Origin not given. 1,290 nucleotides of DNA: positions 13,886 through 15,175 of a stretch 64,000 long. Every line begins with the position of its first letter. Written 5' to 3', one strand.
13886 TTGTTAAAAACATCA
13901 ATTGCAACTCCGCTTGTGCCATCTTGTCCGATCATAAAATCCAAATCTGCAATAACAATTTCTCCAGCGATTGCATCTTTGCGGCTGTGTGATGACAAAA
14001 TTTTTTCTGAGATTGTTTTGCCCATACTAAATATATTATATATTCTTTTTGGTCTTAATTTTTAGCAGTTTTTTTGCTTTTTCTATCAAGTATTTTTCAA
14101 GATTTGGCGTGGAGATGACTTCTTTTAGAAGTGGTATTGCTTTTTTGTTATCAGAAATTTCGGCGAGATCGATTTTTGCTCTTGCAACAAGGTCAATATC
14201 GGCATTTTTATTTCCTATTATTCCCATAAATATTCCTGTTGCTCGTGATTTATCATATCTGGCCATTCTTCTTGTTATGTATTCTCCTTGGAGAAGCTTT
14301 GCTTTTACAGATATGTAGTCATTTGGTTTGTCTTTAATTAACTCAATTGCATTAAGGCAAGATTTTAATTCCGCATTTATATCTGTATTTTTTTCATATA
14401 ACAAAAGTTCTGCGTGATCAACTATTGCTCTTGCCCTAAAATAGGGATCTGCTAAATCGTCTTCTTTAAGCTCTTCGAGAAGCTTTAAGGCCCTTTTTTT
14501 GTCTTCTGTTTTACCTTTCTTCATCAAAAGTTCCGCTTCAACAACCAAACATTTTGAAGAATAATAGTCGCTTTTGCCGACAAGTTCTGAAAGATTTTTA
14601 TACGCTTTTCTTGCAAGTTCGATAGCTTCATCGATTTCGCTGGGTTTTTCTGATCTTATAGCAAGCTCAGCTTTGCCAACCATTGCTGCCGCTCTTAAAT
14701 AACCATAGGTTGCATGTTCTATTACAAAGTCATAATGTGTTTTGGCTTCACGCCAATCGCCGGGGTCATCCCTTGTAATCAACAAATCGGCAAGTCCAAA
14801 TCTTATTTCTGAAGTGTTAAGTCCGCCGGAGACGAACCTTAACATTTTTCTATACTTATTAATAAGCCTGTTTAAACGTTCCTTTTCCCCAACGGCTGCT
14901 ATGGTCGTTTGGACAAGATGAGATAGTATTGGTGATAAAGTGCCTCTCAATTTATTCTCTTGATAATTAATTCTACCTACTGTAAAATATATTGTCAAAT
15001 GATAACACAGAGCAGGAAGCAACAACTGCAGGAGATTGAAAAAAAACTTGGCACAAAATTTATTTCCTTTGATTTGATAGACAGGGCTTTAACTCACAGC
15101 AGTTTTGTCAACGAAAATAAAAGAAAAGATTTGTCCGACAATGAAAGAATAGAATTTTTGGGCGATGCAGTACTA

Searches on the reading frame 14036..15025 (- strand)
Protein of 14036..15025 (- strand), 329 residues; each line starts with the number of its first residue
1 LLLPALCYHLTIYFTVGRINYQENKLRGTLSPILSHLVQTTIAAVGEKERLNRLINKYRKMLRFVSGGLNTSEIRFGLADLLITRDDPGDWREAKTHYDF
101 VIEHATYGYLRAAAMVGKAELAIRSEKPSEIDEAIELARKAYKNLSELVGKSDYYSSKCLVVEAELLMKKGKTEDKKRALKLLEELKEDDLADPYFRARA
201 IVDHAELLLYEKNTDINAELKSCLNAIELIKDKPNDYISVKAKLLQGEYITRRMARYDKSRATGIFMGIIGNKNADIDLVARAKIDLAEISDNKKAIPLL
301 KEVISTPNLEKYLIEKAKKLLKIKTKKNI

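Call 4: search_protein_families(library=pfam, proteins=[window:14036-15025:-], max_evalue=0.01)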
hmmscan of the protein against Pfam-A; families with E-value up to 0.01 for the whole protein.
window:14036-15025:- (329 aa): 3 families
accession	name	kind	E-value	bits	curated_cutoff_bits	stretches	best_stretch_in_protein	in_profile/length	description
PF19269.4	Anticodon_2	-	0.001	19.9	23.6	1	126-188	11-73/141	Anticodon binding domain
PF23914.1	TPR_CcmH_CycH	-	0.0083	16.4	42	0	160-192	87-119/158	Cytochrome c-type biogenesis protein H TPR domain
PF13432.12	TPR_16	-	0.01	16.7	32.7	0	89-144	11-60/65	Tetratricopeptide repeat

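Call 5: search_protein_families(library=ncbifam, proteins=[window:14036-15025:-], max_evalue=0.01)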
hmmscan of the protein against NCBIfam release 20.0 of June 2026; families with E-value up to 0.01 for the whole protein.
window:14036-15025:- (329 aa): 2 families
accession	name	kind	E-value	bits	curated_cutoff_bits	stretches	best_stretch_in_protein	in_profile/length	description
NF040586.1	FxSxx_TPR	equivalog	6e-05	21.7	300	1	66-192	634-760/830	FxSxx-COOH system tetratricopeptide repeat protein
TIGR03504.1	FimV_Cterm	subfamily_domain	0.0033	17.4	30.65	0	284-307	2-29/44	FimV/HubP family polar landmark protein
